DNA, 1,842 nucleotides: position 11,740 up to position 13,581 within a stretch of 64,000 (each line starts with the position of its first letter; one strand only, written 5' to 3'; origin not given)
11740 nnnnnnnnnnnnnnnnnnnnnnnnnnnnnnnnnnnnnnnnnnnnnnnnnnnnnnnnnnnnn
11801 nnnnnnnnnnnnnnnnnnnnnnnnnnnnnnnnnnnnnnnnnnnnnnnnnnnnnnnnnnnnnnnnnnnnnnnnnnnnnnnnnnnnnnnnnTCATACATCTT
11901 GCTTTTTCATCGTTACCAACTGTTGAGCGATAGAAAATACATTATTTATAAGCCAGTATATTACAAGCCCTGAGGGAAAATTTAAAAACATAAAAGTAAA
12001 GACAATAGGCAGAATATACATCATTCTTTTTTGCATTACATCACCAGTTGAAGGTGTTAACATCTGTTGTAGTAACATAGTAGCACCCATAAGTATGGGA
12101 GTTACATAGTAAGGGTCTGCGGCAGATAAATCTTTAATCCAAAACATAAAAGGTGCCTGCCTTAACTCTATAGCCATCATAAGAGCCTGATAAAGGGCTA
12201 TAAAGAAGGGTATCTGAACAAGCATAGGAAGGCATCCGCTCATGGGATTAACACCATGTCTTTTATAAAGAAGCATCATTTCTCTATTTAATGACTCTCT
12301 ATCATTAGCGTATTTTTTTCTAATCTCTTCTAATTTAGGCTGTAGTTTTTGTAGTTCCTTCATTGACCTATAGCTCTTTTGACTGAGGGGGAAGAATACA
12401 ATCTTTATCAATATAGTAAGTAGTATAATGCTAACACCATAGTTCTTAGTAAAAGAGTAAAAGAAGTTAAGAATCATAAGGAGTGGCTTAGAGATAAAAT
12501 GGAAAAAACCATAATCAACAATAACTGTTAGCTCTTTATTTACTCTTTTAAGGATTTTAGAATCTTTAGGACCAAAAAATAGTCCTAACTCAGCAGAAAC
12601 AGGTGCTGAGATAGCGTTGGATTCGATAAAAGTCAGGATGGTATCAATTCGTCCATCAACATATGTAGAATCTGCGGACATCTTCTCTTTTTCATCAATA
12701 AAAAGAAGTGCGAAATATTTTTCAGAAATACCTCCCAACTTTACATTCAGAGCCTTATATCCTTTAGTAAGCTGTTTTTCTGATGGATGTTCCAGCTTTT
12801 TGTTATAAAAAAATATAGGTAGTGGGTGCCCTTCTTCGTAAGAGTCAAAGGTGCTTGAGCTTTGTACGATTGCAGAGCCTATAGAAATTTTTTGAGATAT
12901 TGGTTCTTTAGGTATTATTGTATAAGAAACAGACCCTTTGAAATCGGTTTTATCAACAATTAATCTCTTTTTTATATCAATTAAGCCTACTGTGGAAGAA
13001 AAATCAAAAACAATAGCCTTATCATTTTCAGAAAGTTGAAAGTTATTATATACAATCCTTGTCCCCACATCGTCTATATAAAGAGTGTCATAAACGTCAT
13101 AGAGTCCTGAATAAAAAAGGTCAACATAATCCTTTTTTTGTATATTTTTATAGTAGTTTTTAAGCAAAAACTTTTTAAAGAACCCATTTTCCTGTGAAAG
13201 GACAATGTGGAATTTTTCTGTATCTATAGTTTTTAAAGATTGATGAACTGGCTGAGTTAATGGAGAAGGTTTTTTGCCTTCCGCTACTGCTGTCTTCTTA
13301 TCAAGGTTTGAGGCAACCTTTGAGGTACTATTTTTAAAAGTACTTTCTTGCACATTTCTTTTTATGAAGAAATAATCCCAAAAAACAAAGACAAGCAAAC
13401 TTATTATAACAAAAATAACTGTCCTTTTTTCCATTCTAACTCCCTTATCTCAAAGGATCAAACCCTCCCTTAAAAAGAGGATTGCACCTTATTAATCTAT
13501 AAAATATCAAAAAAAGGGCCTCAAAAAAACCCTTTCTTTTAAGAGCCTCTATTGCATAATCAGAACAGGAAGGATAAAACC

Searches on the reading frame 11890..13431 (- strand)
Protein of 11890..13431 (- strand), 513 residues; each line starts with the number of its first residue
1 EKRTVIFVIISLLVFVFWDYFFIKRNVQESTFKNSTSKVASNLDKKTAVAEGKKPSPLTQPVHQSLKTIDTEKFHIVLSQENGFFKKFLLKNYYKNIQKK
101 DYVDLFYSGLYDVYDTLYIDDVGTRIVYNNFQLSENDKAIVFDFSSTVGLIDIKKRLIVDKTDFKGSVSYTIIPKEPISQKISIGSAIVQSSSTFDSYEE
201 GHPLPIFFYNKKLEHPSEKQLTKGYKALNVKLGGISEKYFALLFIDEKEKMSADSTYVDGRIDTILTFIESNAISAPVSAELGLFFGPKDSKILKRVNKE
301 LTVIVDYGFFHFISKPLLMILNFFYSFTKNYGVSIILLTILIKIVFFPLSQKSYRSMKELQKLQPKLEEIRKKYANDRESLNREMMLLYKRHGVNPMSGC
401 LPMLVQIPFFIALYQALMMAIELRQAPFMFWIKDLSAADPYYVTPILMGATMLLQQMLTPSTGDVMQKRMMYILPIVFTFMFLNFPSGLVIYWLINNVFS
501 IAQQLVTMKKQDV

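Call 24: search_protein_families(library=ncbifam, proteins=[window:11890-13431:-], max_evalue=1e-10)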
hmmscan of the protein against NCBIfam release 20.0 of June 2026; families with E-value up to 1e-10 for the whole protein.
window:11890-13431:- (513 aa): 20 families
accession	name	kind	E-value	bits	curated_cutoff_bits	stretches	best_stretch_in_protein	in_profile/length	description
NF002357.0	PRK01318.2-4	equivalog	1.6e-106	357.2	479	1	2-509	9-514/532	membrane protein insertase YidC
NF002352.0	PRK01318.1-3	equivalog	3e-106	356.8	447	1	34-510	55-551/562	membrane protein insertase YidC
NF002353.0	PRK01318.1-4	equivalog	1e-92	311.7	365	1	226-511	261-576/596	membrane protein insertase YidC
NF002351.0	PRK01318.1-1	equivalog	4.3e-85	286.5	740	1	3-509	5-532/545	membrane protein insertase YidC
NF002354.0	PRK01318.2-1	equivalog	2.4e-72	244.2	1094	1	210-509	237-532/548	membrane protein insertase YidC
TIGR03592.1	yidC_oxa1_cterm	subfamily_domain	5.7e-70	235.3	84.3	1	330-509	1-191/191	membrane protein insertase YidC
NF002355.0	PRK01318.2-2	equivalog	4.8e-57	193.7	891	1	231-511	281-597/602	membrane protein insertase YidC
NF002356.0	PRK01318.2-3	equivalog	2e-52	178.5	460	1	54-507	72-571/627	membrane protein insertase YidC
NF002168.0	PRK01001.1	equivalog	3.9e-48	164.4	670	1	306-511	547-778/795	membrane protein insertase YidC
NF002803.0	PRK02944.1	equivalog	1.7e-46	158.7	377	1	309-506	36-239/255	YidC family membrane integrase SpoIIIJ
NF002358.0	PRK01318.2-5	equivalog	5.1e-46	157.6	605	1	207-505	216-533/545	membrane protein insertase YidC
NF002350.0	PRK01315.1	equivalog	4.7e-41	141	282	1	330-424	41-135/329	membrane protein insertase YidC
NF002359.0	PRK01318.2-6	equivalog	2.2e-40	138.6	600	1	273-440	320-488/624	membrane protein insertase YidC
TIGR03593.1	yidC_nterm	equivalog_domain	3.5e-35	122.3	58.25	1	2-328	2-362/363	membrane protein insertase YidC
NF002734.0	PRK02654.1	equivalog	6.4e-33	114.1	324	1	312-417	7-116/384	membrane protein insertase YidC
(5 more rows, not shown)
